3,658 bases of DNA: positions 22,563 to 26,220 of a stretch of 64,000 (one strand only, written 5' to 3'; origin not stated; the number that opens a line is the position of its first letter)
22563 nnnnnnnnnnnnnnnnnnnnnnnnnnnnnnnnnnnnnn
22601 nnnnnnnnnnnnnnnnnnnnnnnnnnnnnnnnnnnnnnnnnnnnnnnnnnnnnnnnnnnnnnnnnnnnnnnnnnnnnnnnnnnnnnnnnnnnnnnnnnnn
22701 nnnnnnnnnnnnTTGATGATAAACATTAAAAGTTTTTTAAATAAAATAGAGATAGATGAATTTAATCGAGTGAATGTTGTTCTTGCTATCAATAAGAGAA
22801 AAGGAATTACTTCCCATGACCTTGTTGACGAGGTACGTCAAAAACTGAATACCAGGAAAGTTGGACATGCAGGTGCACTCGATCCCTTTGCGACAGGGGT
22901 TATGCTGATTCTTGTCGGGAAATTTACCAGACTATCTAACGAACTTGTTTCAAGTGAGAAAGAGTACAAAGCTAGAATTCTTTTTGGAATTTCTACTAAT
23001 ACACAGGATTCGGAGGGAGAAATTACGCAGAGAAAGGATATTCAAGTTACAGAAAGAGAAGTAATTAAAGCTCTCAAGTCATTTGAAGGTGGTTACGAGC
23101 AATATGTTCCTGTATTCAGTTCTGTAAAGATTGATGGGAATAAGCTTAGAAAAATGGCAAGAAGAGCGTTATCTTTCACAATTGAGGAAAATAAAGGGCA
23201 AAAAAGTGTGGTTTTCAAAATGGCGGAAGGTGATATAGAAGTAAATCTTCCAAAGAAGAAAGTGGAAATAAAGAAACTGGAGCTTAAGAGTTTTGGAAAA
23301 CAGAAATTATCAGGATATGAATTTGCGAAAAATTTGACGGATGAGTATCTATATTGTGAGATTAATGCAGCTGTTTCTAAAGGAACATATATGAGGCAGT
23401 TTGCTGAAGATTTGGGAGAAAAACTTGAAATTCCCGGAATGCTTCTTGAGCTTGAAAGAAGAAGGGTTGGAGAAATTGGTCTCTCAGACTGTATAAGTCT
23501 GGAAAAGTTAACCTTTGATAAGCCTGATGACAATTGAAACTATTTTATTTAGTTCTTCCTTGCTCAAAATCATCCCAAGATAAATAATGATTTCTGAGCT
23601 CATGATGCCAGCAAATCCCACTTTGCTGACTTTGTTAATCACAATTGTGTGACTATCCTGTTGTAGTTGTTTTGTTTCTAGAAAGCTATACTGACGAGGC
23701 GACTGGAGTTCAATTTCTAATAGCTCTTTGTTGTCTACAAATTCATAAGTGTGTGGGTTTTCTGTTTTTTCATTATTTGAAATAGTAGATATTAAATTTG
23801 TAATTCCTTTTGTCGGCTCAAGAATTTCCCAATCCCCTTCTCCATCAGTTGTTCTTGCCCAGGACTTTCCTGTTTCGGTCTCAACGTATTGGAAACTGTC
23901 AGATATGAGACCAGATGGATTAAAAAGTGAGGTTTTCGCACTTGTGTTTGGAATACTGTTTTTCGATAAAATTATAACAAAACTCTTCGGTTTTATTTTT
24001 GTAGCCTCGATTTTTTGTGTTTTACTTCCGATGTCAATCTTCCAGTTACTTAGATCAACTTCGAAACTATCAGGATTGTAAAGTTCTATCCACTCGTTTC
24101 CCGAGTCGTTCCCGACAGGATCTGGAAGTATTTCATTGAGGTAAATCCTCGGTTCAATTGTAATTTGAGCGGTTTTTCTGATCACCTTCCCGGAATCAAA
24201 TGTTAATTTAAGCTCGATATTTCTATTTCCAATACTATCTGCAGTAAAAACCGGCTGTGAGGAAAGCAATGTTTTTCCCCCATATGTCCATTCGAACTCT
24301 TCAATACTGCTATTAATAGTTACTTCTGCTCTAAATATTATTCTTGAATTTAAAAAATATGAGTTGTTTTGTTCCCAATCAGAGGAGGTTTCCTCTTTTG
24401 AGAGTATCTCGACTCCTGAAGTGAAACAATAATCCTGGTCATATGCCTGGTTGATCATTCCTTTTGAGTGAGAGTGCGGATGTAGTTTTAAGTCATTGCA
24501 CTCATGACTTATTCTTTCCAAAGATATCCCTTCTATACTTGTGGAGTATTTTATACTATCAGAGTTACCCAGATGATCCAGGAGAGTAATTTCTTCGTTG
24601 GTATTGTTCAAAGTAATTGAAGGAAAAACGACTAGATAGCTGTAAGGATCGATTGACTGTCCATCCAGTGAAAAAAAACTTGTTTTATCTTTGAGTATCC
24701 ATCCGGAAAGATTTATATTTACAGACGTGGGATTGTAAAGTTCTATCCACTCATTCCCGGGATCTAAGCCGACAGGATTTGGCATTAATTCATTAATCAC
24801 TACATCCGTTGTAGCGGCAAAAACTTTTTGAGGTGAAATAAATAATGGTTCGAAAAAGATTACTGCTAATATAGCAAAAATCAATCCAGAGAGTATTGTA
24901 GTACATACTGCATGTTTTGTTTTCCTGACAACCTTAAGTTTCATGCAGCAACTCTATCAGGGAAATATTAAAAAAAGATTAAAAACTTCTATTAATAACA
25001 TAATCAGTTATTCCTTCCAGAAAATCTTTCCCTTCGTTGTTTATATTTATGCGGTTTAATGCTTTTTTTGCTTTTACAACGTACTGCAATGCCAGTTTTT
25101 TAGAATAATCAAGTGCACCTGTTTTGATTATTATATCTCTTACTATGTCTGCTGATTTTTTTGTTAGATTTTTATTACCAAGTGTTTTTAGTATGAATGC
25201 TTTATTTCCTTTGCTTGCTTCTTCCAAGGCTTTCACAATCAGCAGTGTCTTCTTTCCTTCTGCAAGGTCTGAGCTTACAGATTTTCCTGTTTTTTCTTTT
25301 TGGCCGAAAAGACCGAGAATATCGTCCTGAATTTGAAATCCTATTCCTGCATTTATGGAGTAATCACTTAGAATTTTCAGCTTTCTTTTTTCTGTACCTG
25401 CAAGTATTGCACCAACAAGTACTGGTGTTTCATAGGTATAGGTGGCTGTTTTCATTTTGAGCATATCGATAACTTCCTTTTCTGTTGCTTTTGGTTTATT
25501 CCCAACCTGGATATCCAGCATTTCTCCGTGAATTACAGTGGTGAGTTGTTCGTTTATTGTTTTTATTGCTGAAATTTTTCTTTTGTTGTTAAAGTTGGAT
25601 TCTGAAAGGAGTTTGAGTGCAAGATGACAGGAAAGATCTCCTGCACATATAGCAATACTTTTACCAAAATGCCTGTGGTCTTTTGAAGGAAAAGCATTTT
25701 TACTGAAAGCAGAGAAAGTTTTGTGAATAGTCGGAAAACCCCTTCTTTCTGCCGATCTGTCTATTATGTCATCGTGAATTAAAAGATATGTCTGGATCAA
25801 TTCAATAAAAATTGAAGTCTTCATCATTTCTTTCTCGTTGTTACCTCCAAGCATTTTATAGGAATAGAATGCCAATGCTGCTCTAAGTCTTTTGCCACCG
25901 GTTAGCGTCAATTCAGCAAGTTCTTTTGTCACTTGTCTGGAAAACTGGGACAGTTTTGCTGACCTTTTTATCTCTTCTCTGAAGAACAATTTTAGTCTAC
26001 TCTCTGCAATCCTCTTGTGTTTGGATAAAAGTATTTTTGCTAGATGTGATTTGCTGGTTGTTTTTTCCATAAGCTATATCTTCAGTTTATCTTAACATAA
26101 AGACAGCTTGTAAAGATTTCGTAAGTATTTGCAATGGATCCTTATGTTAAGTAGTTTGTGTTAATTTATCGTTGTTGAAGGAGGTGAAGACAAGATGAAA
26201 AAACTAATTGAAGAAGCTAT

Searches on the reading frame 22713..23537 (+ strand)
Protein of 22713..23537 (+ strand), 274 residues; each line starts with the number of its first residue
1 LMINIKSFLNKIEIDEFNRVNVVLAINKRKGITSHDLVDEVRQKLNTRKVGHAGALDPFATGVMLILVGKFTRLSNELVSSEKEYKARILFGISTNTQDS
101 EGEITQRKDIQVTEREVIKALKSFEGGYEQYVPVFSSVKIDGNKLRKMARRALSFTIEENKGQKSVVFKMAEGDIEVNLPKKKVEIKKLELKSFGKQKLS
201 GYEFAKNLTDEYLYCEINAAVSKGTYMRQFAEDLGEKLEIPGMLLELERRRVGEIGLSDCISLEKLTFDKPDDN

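Call 8: search_protein_families(library=pfam, proteins=[window:22713-23537:+], max_evalue=0.001)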
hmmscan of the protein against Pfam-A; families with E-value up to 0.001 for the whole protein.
window:22713-23537:+ (274 aa): 2 families
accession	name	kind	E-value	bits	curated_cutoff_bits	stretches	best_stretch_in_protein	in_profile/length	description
PF01509.24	TruB_N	-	4.3e-41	141.2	27.3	1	42-160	1-120/149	TruB family pseudouridylate synthase (N terminal domain)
PF16198.10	TruB_C_2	-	0.00016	22.2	29.3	1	228-267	1-40/66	tRNA pseudouridylate synthase B C-terminal domain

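Call 32: find_homologous_proteins(query=window:22713-23534:+, max_evalue=1e-20)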
Query window:22713-23534:+ (274 aa): 1601 proteins with E <= 1e-20 among 3611 candidates; the best 120 are listed.
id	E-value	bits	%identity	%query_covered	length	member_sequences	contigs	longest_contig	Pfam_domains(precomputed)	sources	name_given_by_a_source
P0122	3.2e-170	582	100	100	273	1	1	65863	PF01509.24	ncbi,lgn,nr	ncbi:tRNA pseudouridine(55) synthase TruB [Candidatus Dojkabacteria bacterium]|nr:tRNA pseudouridine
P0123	1.1e-122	427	72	99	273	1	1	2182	PF01509.24,PF16198.11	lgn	-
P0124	1.5e-93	331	58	98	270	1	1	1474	PF01509.24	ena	-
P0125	1.4e-88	315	56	99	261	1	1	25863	PF01509.24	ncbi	-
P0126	1.0e-76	276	48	97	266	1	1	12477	PF01509.24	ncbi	-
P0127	9.4e-75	270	48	97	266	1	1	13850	PF01509.24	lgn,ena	-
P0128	1.2e-73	266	55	96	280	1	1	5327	PF01509.24,PF16198.11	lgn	-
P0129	2.4e-72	262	55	85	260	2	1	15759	PF01509.24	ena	-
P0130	1.6e-71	259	51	94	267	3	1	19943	PF01509.24,PF16198.11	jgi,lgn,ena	-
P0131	2.3e-71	259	47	96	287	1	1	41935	PF01509.24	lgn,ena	-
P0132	8.0e-68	247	51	94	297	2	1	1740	PF01509.24,PF16198.11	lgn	-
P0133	1.5e-67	246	43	95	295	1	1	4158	PF01509.24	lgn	-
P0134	2.1e-67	246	48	94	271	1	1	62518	PF01509.24,PF16198.11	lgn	-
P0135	2.2e-66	242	47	95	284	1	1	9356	PF01509.24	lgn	-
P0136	6.9e-66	241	48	94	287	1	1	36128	PF01509.24,PF16198.11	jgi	jgi:tRNA pseudouridine55 synthase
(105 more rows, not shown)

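Call 33: find_encoding_contigs(protein=P0125, flank=10000, max_places=2)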
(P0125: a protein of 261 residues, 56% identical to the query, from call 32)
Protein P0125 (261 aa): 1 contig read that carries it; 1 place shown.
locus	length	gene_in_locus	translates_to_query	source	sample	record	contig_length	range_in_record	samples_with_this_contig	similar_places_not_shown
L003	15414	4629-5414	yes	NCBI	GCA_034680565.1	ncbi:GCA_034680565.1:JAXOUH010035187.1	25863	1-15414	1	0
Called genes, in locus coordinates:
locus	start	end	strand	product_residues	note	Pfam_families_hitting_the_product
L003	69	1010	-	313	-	PF01699:Na_Ca_ex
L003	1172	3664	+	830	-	-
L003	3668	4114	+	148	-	-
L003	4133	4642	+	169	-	PF00929:RNase_T, PF13482:RNase_H_2, PF16473:Rv2179c-like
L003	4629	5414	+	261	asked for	PF01509:TruB_N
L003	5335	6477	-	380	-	PF00932:LTD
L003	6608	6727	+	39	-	-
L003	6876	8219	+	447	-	PF00512:HisKA (weak), PF02518:HATPase_c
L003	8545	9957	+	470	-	-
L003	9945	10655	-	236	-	PF00072:Response_reg, PF00486:Trans_reg_C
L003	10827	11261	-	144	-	PF00072:Response_reg, PF06490:FleQ (weak)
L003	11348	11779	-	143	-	PF00072:Response_reg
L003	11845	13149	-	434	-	PF01551:Peptidase_M23 (faint)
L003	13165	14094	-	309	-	PF18075:FtsX_ECD, PF02687:FtsX (weak)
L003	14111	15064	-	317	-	PF00005:ABC_tran, PF13304:AAA_21 (faint)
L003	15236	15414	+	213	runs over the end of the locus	PF01476:LysM (weak)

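Call 34: find_encoding_contigs(protein=P0129, flank=10000, max_places=2)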
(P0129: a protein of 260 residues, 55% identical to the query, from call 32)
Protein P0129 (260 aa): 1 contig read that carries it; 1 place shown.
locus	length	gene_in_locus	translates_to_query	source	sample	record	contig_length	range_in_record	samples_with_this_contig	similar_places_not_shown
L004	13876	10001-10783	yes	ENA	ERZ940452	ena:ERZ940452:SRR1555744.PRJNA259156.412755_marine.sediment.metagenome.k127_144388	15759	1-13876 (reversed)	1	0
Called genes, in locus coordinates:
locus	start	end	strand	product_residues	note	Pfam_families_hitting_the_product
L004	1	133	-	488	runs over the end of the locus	PF01425:Amidase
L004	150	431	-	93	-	PF02686:GatC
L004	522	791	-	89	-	PF01016:Ribosomal_L27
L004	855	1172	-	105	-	PF00829:Ribosomal_L21p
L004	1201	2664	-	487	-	PF01098:FTSW_RODA_SPOVE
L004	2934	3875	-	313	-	PF01699:Na_Ca_ex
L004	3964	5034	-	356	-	PF00348:polyprenyl_synt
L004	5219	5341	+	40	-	-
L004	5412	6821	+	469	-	PF00512:HisKA (weak), PF02518:HATPase_c, PF14501:HATPase_c_5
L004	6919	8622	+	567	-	-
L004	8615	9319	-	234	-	PF00072:Response_reg, PF00486:Trans_reg_C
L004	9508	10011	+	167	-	PF00929:RNase_T, PF13482:RNase_H_2 (weak), PF16473:Rv2179c-like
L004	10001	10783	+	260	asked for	PF01509:TruB_N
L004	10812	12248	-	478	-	PF00932:LTD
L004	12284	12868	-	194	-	-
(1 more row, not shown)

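Call 35: find_encoding_contigs(protein=P0130, flank=10000, max_places=2)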
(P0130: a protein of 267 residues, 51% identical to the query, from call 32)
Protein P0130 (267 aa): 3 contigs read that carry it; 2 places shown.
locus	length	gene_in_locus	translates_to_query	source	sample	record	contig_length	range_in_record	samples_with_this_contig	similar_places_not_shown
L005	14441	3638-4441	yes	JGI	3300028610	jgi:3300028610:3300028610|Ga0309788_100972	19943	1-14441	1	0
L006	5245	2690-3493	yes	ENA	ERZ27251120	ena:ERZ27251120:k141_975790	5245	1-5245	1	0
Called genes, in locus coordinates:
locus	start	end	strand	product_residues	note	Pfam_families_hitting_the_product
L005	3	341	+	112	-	?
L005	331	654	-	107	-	PF01016:Ribosomal_L27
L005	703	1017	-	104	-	PF00829:Ribosomal_L21p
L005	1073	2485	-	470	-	PF01098:FTSW_RODA_SPOVE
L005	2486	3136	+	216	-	PF00730:HhH-GPD, PF00633:HHH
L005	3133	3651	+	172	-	PF00929:RNase_T, PF13482:RNase_H_2 (faint)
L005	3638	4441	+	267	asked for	PF01509:TruB_N, PF16198:TruB_C_2 (weak)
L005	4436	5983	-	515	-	PF00932:LTD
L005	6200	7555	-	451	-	PF01551:Peptidase_M23 (weak)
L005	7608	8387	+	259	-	PF01734:Patatin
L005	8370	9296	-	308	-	PF18075:FtsX_ECD, PF02687:FtsX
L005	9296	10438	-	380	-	PF01637:ATPase_2 (weak), PF02463:SMC_N (weak), PF00005:ABC_tran, PF13304:AAA_21 (faint)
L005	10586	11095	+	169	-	-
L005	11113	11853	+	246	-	PF13521:AAA_28 (weak)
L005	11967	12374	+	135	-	-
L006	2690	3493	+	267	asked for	PF01509:TruB_N, PF16198:TruB_C_2 (weak)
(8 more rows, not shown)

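Call 37: search_protein_families(library=pfam, proteins=[L003:1172-3661:+, L003:3668-4111:+], max_evalue=1)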
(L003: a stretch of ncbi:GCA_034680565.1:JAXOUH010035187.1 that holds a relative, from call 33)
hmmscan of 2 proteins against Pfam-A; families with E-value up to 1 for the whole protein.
L003:1172-3661:+ (830 aa): 1 family
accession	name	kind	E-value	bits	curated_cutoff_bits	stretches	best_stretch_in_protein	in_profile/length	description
PF15679.10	DUF4665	-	0.043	14.9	27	1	266-335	8-76/99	Domain of unknown function (DUF4665)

L003:3668-4111:+ (148 aa): 0 families

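Call 59: search_protein_families(library=ncbifam, proteins=[L003:1172-3661:+, L003:3668-4111:+], max_evalue=0.01)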
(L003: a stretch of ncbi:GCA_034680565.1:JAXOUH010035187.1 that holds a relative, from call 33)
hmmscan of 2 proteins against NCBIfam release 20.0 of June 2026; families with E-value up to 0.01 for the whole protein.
L003:1172-3661:+ (830 aa): 0 families

L003:3668-4111:+ (148 aa): 0 families

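Call 76: find_encoding_contigs(protein=P0131, flank=9000, max_places=1)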
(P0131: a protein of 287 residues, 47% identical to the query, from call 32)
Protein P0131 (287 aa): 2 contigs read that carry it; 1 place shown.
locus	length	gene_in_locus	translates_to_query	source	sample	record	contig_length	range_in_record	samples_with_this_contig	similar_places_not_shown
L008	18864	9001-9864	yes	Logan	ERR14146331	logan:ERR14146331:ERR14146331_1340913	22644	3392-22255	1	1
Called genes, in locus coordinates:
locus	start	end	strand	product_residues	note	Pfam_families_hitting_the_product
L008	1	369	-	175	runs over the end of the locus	PF01195:Pept_tRNA_hydro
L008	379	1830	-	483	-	PF01425:Amidase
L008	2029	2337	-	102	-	PF02686:GatC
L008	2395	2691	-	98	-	PF01016:Ribosomal_L27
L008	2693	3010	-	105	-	PF00829:Ribosomal_L21p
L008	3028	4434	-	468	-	PF01098:FTSW_RODA_SPOVE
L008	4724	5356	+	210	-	PF00730:HhH-GPD, PF00633:HHH (weak)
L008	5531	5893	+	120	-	PF12681:Glyoxalase_2 (weak), PF00903:Glyoxalase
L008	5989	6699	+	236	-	PF02585:PIG-L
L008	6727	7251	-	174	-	PF10502:Peptidase_S26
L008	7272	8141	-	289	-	PF00892:EamA, PF03151:TPT, PF00892:EamA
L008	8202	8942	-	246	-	PF08331:QueG_DUF1730, PF00037:Fer4 (faint), PF13484:Fer4_16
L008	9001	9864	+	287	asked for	PF01509:TruB_N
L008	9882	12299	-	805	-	PF00932:LTD, PF01336:tRNA_anti-codon (faint), PF04076:BOF (faint)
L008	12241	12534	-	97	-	-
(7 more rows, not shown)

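Call 77: find_encoding_contigs(protein=P0134, flank=9000, max_places=1)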
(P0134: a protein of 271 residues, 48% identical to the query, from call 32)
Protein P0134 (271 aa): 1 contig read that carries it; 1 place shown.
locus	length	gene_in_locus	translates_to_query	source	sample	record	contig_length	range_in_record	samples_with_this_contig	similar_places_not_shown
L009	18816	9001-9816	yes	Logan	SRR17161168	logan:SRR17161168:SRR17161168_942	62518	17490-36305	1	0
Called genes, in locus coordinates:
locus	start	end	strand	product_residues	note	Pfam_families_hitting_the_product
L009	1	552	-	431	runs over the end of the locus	PF01336:tRNA_anti-codon, PF00152:tRNA-synt_2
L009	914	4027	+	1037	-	PF18470:Cas9_a, PF13395:HNH_4, PF18541:RuvC_III, PF22702:Cas9_RuvC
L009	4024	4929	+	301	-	PF01867:Cas_Cas1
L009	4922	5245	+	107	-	PF09827:CRISPR_Cas2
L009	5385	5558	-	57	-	-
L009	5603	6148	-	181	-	PF01195:Pept_tRNA_hydro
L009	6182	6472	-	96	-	PF01016:Ribosomal_L27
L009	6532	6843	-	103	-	PF00829:Ribosomal_L21p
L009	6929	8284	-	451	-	PF01098:FTSW_RODA_SPOVE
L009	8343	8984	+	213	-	PF00730:HhH-GPD, PF00633:HHH (weak)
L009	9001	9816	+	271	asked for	PF01509:TruB_N, PF16198:TruB_C_2 (weak)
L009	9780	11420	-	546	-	PF00932:LTD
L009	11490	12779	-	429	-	PF01551:Peptidase_M23 (weak)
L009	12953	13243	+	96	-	-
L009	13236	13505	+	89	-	-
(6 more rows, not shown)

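Call 78: find_encoding_contigs(protein=P0127, flank=9000, max_places=1)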
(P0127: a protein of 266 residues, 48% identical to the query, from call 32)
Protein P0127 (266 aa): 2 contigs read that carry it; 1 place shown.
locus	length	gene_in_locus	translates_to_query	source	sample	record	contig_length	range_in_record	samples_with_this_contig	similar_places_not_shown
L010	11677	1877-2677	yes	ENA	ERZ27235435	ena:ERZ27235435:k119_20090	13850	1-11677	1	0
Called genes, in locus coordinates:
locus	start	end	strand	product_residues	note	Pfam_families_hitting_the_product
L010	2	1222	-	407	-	?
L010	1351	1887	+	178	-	PF16473:Rv2179c-like (weak), PF00929:RNase_T, PF13482:RNase_H_2 (weak)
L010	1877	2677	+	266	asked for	PF01509:TruB_N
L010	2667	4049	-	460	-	PF00932:LTD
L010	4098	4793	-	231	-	-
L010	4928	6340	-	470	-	PF01551:Peptidase_M23 (faint)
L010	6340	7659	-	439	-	PF01551:Peptidase_M23 (faint)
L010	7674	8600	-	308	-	PF18075:FtsX_ECD, PF02687:FtsX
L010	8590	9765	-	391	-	PF00005:ABC_tran, PF13304:AAA_21 (faint), PF14520:HHH_5 (weak)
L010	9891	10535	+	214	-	PF01476:LysM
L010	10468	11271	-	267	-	PF00106:adh_short, PF01073:3Beta_HSD (weak), PF02719:Polysacc_synt_2 (weak), PF13561:adh_short_C2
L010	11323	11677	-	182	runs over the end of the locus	PF00186:DHFR_1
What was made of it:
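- The gene occupies a variable genomic slot (calls 33-35, 76-78). The variable slot in relatives carries housekeeping-type genes rather than defence genes (calls 76-78).
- Tried and rejected: TruB homologues (call 32) led to seven related loci (calls 33-35, 76-78).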

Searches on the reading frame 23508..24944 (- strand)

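Call 8: search_protein_families(library=pfam, proteins=[window:23508-24944:-], max_evalue=0.001)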
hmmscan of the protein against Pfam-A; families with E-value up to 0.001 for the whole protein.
window:23508-24944:- (478 aa): 1 family
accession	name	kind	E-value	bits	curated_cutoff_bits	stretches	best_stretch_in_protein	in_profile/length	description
PF00932.25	LTD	-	1.8e-29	102.7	34.3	2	43-130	3-104/109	Lamin Tail Domain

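Call 21: search_protein_families(library=ncbifam, proteins=[window:23508-24944:-], max_evalue=0.01)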
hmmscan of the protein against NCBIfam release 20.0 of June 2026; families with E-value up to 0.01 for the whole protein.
window:23508-24944:- (478 aa): 0 families

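Call 44: search_protein_families(library=padloc, proteins=[window:23508-24941:-], max_evalue=1)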
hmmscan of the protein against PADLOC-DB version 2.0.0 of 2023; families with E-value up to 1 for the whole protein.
window:23508-24941:- (477 aa): 0 families

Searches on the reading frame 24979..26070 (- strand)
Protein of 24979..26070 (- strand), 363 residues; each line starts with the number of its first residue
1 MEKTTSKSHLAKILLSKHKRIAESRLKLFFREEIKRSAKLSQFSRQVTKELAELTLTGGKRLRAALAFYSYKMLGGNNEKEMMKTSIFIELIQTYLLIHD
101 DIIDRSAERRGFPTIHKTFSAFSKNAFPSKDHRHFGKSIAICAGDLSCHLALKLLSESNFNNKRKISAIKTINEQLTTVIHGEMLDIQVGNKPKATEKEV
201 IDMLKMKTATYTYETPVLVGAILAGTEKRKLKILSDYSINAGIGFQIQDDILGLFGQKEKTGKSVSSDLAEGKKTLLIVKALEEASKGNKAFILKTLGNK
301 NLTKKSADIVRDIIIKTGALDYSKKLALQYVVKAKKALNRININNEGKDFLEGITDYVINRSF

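Call 8: search_protein_families(library=pfam, proteins=[window:24979-26070:-], max_evalue=0.001)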
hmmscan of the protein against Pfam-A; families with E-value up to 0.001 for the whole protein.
window:24979-26070:- (363 aa): 1 family
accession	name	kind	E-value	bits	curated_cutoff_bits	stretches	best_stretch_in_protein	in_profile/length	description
PF00348.22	polyprenyl_synt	-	1.9e-57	194.8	27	1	49-305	5-242/251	Polyprenyl synthetase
